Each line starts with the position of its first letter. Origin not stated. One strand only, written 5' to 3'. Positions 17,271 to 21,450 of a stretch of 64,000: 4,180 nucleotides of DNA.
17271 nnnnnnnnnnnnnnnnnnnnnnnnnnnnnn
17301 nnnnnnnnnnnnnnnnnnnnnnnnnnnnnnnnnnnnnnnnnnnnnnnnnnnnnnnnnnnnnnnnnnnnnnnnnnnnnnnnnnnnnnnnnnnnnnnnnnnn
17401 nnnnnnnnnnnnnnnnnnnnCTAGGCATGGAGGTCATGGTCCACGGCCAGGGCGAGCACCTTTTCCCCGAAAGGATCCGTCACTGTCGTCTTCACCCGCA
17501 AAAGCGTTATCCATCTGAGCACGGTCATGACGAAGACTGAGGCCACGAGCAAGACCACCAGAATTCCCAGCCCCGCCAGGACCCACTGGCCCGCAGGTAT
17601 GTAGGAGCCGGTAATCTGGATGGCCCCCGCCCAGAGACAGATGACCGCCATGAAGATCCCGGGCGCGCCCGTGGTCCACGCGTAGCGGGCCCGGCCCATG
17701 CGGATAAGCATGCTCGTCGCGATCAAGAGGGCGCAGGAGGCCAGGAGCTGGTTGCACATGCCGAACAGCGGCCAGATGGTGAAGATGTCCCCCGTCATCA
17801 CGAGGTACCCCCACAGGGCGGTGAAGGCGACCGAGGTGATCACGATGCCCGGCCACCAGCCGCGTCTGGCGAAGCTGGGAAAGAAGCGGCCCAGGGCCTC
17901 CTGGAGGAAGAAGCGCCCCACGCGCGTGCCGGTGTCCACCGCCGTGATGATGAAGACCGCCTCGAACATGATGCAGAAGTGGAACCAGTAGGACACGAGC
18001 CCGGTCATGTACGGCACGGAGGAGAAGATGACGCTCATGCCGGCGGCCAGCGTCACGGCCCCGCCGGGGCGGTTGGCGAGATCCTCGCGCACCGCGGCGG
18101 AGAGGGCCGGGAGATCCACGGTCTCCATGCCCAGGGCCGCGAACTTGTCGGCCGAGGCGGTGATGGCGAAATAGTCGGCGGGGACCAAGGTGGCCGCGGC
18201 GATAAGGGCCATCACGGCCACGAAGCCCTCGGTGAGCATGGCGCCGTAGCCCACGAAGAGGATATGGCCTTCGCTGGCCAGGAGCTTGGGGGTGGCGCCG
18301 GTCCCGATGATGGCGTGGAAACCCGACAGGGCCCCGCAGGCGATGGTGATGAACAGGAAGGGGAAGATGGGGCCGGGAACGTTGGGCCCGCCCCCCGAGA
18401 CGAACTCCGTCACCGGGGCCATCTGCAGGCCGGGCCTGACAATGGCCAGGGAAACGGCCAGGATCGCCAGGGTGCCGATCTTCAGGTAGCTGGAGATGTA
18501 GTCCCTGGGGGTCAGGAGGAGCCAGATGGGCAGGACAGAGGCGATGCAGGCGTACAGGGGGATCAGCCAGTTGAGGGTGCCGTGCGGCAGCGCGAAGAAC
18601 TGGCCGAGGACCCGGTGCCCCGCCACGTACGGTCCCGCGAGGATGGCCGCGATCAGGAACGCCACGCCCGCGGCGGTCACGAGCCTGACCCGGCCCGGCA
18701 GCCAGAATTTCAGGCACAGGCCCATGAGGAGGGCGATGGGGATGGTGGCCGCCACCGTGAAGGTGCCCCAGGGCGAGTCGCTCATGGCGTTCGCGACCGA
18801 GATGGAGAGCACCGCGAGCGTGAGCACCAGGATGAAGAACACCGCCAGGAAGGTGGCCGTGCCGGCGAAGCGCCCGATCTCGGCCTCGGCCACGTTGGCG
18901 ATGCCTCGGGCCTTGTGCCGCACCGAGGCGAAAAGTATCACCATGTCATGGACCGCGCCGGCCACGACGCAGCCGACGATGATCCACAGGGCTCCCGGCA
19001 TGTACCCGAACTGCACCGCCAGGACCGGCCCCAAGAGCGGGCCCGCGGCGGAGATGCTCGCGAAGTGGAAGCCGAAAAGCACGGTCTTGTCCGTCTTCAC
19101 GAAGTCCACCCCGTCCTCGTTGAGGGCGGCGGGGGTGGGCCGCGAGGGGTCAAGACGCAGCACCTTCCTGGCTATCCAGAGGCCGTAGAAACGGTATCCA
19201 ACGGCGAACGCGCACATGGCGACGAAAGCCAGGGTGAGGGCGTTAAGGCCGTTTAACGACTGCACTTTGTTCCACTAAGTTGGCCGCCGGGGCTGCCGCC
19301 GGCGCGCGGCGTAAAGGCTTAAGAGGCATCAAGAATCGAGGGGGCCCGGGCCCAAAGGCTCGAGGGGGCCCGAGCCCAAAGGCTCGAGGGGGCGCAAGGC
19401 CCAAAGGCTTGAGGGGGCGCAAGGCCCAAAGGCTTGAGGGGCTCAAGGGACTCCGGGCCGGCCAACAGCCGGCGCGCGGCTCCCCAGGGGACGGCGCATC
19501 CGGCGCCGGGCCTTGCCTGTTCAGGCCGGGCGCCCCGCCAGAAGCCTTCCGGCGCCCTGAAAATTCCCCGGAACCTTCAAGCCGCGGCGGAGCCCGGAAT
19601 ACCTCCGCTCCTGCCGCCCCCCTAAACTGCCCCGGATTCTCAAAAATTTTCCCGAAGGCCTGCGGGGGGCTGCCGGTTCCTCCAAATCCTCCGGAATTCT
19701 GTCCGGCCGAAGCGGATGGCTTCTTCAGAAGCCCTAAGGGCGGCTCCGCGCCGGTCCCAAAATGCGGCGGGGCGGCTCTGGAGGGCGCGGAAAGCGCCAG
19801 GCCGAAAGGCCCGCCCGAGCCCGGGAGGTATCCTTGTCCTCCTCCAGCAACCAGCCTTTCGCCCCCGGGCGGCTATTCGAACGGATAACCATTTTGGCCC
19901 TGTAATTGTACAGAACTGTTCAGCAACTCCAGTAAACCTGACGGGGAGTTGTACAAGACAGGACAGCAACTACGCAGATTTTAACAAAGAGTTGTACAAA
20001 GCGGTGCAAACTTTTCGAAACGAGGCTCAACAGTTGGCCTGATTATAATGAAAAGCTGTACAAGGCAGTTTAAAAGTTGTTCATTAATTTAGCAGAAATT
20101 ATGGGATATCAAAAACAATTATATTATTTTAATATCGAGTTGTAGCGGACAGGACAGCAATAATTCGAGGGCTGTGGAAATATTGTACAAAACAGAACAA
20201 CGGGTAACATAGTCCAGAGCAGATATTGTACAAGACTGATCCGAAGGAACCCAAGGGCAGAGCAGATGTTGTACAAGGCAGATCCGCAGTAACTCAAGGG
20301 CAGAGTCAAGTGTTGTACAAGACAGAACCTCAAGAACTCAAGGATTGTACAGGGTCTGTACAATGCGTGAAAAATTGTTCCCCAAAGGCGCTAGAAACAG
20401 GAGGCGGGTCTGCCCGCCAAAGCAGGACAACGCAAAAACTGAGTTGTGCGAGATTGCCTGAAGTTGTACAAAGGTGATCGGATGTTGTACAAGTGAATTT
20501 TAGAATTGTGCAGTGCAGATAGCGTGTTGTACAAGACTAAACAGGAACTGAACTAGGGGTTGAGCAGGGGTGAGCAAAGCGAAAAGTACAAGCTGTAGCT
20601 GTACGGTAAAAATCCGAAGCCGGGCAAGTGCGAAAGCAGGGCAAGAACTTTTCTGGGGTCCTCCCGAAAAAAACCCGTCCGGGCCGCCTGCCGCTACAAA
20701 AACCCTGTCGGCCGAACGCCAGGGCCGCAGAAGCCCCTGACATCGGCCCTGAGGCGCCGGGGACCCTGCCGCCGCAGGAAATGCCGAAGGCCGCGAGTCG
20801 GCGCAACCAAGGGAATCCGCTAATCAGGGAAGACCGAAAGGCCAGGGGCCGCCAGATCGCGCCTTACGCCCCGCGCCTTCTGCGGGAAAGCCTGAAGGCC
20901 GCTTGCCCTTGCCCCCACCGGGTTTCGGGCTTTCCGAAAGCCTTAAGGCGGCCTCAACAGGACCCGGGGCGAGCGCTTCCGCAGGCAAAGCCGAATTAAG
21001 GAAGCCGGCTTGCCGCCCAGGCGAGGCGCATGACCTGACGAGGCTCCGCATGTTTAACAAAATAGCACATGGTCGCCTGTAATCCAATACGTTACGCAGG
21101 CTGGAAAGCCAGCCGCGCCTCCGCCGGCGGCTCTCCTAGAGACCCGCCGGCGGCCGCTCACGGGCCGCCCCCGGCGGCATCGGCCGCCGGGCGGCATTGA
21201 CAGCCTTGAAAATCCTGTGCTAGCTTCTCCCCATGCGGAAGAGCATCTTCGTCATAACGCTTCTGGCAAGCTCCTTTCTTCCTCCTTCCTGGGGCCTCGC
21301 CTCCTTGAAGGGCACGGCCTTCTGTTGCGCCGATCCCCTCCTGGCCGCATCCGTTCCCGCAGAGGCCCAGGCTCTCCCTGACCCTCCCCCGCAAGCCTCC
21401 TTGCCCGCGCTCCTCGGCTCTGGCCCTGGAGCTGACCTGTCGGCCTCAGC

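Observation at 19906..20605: Helically phased array of at least 13 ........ palindromes with an AT-rich core: iteron, centromere or operator-like element of unknown function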

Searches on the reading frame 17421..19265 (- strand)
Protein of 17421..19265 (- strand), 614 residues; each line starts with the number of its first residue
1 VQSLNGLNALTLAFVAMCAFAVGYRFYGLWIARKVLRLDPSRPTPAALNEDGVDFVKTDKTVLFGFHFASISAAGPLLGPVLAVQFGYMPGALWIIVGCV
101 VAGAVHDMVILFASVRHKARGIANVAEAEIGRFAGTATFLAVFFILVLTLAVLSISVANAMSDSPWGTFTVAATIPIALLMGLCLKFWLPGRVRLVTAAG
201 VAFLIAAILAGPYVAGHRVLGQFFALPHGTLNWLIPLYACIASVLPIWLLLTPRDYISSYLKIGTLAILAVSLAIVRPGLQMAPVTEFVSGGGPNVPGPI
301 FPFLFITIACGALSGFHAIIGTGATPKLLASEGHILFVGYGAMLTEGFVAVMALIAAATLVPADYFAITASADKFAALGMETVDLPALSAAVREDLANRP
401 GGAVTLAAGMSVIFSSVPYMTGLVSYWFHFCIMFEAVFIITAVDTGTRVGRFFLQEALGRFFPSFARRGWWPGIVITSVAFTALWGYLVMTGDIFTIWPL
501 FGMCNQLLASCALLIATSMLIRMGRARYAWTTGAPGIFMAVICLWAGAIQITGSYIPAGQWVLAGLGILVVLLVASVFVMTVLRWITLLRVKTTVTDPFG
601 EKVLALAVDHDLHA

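Call 10: search_protein_families(library=pfam, proteins=[window:17421-19265:-])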
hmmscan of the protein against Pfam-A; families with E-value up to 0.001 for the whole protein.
window:17421-19265:- (614 aa): 1 family
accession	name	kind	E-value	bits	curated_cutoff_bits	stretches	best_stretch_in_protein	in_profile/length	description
PF02554.20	CstA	-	3.1e-193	643.9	27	1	8-546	1-560/560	Carbon starvation protein CstA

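Call 13: find_encoding_contigs(protein=window:17421-19265:-, flank=10000, max_places=6)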
Protein window:17421-19265:- (614 aa): no gene with exactly this product is on record in the collection.

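Call 20: find_homologous_proteins(query=window:17421-19265:-, max_evalue=1e-50)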
Query window:17421-19265:- (614 aa): 7999 proteins with E <= 1e-50 among 8000 candidates; the best 120 are listed.
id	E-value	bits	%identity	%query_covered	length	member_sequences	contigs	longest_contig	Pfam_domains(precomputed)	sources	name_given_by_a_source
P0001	0.0e+0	1335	100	100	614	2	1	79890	PF02554.21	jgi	jgi:carbon starvation protein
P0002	0.0e+0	1117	81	100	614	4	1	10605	PF02554.21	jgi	jgi:carbon starvation protein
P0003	0.0e+0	1099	80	100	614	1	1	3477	PF02554.21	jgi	jgi:carbon starvation protein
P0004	0.0e+0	1098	81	100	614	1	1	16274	PF02554.21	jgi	jgi:carbon starvation protein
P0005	0.0e+0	1097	81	99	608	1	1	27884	PF02554.21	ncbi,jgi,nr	ncbi:MAG: carbon starvation protein A [Deltaproteobacteria bacterium]|jgi:carbon starvation protein|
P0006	0.0e+0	1088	81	100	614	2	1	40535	PF02554.21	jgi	jgi:carbon starvation protein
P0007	5.3e-293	991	73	100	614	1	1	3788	PF02554.21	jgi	jgi:carbon starvation protein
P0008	2.1e-289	979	72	99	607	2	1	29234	PF02554.21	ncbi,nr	ncbi:MAG: carbon starvation protein A [Deltaproteobacteria bacterium]|nr:carbon starvation protein A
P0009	9.8e-289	977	73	99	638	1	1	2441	PF02554.21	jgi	jgi:carbon starvation protein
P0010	3.5e-288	975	73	98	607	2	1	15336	PF02554.21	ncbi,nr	ncbi:MAG: carbon starvation protein A [Deltaproteobacteria bacterium]|nr:carbon starvation protein A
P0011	3.3e-287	972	72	99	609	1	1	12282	PF02554.21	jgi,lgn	jgi:carbon starvation protein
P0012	3.1e-284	962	72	98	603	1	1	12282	PF02554.21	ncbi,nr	ncbi:MAG: carbon starvation protein A [Deltaproteobacteria bacterium]|nr:carbon starvation protein A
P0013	2.8e-283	959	71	99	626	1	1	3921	PF02554.21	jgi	jgi:carbon starvation protein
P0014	1.1e-282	957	71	99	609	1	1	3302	PF02554.21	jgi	jgi:carbon starvation protein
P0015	2.2e-282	956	70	99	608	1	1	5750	PF02554.21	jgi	jgi:carbon starvation protein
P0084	2.9e-239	814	64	98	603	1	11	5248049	PF02554.21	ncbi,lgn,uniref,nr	ncbi:carbon starvation CstA family protein [Solidesulfovibrio magneticus]|uniref:Carbon starvation p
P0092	1.5e-238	812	63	98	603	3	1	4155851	PF02554.21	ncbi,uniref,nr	ncbi:carbon starvation protein A [Desulfolutivibrio sulfoxidireducens]|uniref:carbon starvation CstA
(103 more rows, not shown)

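Call 21: find_encoding_contigs(protein=P0001, flank=10000, max_places=4)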
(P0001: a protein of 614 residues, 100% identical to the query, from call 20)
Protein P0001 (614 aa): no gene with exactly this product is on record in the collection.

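Call 22: find_encoding_contigs(protein=P0006, flank=10000, max_places=4)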
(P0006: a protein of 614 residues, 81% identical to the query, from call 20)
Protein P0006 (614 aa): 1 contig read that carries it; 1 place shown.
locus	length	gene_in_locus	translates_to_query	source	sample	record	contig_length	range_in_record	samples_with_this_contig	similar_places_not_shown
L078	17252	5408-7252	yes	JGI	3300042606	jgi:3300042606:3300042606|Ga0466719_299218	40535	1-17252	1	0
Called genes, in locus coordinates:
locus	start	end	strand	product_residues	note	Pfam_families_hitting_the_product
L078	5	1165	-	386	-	PF25919:BSH_CusB, PF25973:BSH_CzcB (faint), PF25869:3HB_CusB, PF25954:Beta-barrel_RND_2, PF25967:RND-MFP_C (faint), PF25975:CzcB_C (weak)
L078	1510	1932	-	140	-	PF11604:CusF_Ec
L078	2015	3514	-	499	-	PF02321:OEP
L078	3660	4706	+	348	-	-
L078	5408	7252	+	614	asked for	PF02554:CstA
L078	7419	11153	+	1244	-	PF00497:SBP_bac_3 (faint), PF00512:HisKA, PF02518:HATPase_c, PF00072:Response_reg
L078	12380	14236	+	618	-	-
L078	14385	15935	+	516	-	PF13487:HD_5, PF01966:HD (weak)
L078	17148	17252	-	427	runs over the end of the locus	PF02844:GARS_N, PF01071:GARS_A, PF02843:GARS_C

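Call 23: find_encoding_contigs(protein=P0005, flank=10000, max_places=4)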
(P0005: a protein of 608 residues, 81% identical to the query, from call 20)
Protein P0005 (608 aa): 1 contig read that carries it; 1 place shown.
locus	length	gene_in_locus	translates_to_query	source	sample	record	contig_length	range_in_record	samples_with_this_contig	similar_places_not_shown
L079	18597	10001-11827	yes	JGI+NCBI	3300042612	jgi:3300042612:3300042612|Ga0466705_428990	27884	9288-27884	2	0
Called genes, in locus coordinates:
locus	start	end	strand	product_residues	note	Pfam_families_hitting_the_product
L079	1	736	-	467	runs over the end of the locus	PF19335:HMBD, PF25919:BSH_CusB, PF25973:BSH_CzcB (weak), PF25869:3HB_CusB, PF25954:Beta-barrel_RND_2, PF25967:RND-MFP_C (weak), PF25975:CzcB_C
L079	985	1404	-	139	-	PF11604:CusF_Ec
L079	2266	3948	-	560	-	PF02321:OEP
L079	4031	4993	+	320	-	-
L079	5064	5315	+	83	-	-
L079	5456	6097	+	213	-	-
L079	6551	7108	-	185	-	-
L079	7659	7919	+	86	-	-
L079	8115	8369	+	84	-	-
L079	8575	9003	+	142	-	-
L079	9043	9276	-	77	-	-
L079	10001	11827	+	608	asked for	PF02554:CstA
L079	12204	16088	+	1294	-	PF00497:SBP_bac_3 (faint), PF00512:HisKA, PF02518:HATPase_c, PF00072:Response_reg, PF23198:PDE8A_N (faint), PF00072:Response_reg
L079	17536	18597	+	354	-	?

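Call 68: find_encoding_contigs(protein=P0002, flank=8000, max_places=3)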
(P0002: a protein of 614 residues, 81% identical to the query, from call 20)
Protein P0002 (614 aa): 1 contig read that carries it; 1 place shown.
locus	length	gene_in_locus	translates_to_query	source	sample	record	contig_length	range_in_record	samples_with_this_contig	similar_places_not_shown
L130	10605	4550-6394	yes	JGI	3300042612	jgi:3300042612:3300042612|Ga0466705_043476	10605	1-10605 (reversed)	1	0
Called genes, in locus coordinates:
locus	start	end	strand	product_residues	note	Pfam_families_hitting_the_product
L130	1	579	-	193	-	?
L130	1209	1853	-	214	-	-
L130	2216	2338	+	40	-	-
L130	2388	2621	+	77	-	-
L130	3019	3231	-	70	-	-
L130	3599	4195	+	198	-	-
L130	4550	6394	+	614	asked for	PF02554:CstA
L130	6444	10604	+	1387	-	PF00497:SBP_bac_3 (faint), PF00512:HisKA, PF02518:HATPase_c, PF00072:Response_reg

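Call 69: find_encoding_contigs(protein=P0004, flank=8000, max_places=3)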
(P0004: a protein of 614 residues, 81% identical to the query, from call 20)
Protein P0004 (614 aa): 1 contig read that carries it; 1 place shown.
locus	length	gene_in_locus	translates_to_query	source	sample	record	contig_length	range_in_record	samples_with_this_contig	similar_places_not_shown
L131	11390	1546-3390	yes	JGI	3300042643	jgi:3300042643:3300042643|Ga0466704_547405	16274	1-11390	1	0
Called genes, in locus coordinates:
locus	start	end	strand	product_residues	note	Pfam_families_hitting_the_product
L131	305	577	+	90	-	-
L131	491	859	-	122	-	-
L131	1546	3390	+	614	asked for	PF02554:CstA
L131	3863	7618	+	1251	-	PF00497:SBP_bac_3 (faint), PF00512:HisKA, PF02518:HATPase_c, PF00072:Response_reg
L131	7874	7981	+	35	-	-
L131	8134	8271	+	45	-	-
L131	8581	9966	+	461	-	PF13289:SIR2_2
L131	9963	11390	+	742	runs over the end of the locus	PF01935:DUF87 (weak)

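Call 70: find_encoding_contigs(protein=P0008, flank=8000, max_places=3)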
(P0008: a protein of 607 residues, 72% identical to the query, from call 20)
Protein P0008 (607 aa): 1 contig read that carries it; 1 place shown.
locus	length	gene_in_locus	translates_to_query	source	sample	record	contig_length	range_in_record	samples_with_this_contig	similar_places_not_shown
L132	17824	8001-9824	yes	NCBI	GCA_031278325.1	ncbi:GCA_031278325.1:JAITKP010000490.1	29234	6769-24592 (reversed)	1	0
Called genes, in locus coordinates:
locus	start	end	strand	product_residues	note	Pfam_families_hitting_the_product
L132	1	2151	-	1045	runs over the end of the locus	PF00873:ACR_tran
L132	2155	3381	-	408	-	PF19335:HMBD, PF25919:BSH_CusB, PF25973:BSH_CzcB (weak), PF25869:3HB_CusB, PF25954:Beta-barrel_RND_2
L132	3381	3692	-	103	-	PF11604:CusF_Ec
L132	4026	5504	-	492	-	PF02321:OEP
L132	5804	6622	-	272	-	-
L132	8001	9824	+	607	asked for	PF02554:CstA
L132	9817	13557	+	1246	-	PF00497:SBP_bac_3 (faint), PF00512:HisKA, PF02518:HATPase_c, PF00072:Response_reg, PF23198:PDE8A_N (faint), PF00072:Response_reg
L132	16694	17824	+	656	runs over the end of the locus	-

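Call 84: find_encoding_contigs(protein=P0084, flank=6000, max_places=2)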
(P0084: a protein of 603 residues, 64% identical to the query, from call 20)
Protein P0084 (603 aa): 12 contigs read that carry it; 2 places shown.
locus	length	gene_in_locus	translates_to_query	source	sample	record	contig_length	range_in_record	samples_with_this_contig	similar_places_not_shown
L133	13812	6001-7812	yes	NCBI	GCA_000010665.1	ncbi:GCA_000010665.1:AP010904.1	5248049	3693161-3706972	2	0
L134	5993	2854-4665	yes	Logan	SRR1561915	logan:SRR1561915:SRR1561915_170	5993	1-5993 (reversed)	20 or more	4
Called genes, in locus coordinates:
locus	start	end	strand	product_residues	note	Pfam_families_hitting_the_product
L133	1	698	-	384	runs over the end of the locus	PF02405:MlaE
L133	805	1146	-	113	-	-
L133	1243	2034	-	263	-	PF06750:A24_N_bact, PF01478:Peptidase_A24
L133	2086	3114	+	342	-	PF01545:Cation_efflux, PF16916:ZT_dimer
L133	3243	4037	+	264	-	PF00072:Response_reg, PF04397:LytTR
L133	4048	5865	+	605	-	PF07694:5TM-5TMR_LYT, PF06580:His_kinase, PF02518:HATPase_c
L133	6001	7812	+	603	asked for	PF02554:CstA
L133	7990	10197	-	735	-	PF00989:PAS, PF13188:PAS_8 (weak), PF00989:PAS, PF08447:PAS_3, PF08448:PAS_4 (weak), PF00512:HisKA, PF02518:HATPase_c, PF00072:Response_reg, +1 more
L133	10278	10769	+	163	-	PF21699:TM1266-like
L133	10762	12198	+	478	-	PF04055:Radical_SAM, PF06968:BATS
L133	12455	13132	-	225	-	PF01895:PhoU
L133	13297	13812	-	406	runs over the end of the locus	PF01842:ACT (faint), PF13740:ACT_6, PF21086:ACT_PSP_2 (faint), PF00702:Hydrolase, PF06888:Put_Phosphatase (faint), PF12710:HAD, PF08282:Hydrolase_3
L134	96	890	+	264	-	PF00072:Response_reg, PF04397:LytTR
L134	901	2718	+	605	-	PF07694:5TM-5TMR_LYT, PF06580:His_kinase, PF02518:HATPase_c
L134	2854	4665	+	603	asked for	PF02554:CstA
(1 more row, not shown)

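Call 85: find_encoding_contigs(protein=P0092, flank=6000, max_places=2)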
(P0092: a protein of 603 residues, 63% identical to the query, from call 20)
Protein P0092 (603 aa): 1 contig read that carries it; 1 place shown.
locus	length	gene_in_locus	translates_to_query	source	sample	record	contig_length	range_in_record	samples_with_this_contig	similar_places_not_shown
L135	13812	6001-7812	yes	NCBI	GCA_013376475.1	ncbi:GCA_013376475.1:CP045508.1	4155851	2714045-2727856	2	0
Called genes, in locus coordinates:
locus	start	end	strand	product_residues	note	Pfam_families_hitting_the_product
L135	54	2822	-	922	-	PF02836:Glyco_hydro_2_C, PF03198:Glyco_hydro_72, PF13506:Glyco_transf_21, PF00535:Glycos_transf_2, PF10111:Glyco_tranf_2_2, PF13641:Glyco_tranf_2_3, PF13632:Glyco_trans_2_3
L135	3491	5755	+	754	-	PF00497:SBP_bac_3, PF00375:SDF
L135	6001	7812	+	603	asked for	PF02554:CstA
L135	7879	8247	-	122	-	PF01627:Hpt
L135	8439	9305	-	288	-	PF00590:TP_methylase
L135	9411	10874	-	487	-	PF01075:Glyco_transf_9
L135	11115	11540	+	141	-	PF02656:DUF202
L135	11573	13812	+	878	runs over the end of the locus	PF00155:Aminotran_1_2, PF01656:CbiA, PF13500:AAA_26, PF07685:GATase_3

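Call 95: search_protein_families(library=pfam, proteins=[L079:8575-9003:+, L079:9043-9276:-, L079:7659-7919:+, L079:8115-8369:+, L079:6551-7108:-, L079:5456-6097:+, L130:3019-3231:-, L130:3599-4195:+, L130:2388-2621:+, L130:1209-1853:-], max_evalue=0.01)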
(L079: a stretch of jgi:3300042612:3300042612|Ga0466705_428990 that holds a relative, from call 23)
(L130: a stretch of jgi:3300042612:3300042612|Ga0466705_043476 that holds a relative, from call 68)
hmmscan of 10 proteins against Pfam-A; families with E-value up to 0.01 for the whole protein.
L079:8575-9003:+ (142 aa): 0 families

L079:9043-9276:- (77 aa): 0 families

L079:7659-7919:+ (86 aa): 0 families

L079:8115-8369:+ (84 aa): 0 families

L079:6551-7108:- (185 aa): 0 families

L079:5456-6097:+ (213 aa): 0 families

L130:3019-3231:- (70 aa): 0 families

L130:3599-4195:+ (198 aa): 0 families

L130:2388-2621:+ (77 aa): 0 families

L130:1209-1853:- (214 aa): 0 families

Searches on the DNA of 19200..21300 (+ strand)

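Call 11: search_dna_similar(query=window:19850-20650:+, collection=plasmids, mode=distant)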
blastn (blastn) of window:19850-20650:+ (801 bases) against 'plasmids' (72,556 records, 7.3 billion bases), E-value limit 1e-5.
No match.

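Call 12: search_dna_similar(query=window:19850-20650:+, collection=phages, mode=distant)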
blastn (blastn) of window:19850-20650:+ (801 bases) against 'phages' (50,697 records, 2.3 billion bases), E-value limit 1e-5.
No match.

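Call 56: search_rna_families(source=window, start=19200, end=21300, threshold=evalue, max_evalue=1)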
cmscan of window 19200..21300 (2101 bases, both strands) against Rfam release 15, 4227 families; matches with E-value up to 1: 1.
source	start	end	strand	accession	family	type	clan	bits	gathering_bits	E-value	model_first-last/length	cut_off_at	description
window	21132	21189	-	RF02804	PyrR206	Gene; snRNA; snoRNA; HACA-box;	-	23.8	46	0.23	1-60/60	no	Pyrobaculum sRNA 206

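Call 96: search_dna_similar(query=window:20440-20560:+, collection=plasmids, mode=distant, max_evalue=1, max_rows=15)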
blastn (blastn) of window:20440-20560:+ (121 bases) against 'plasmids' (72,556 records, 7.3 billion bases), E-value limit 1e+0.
No match.

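Call 97: search_dna_similar(query=window:20180-20370:+, collection=plasmids, mode=distant, max_evalue=1, max_rows=15)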
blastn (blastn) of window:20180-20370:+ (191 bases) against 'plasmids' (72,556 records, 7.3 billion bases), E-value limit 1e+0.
No match.

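Call 108: search_dna_similar(query=window:19266-21232:+, collection=plasmids, mode=distant, max_evalue=0.001, max_rows=10)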
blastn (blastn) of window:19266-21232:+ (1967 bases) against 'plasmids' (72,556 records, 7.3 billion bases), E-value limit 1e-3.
No match.

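Call 109: search_dna_similar(query=window:19266-21232:+, collection=phages, mode=distant, max_evalue=0.001, max_rows=10)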
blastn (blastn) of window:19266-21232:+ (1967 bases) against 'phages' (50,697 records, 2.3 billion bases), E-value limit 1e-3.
No match.
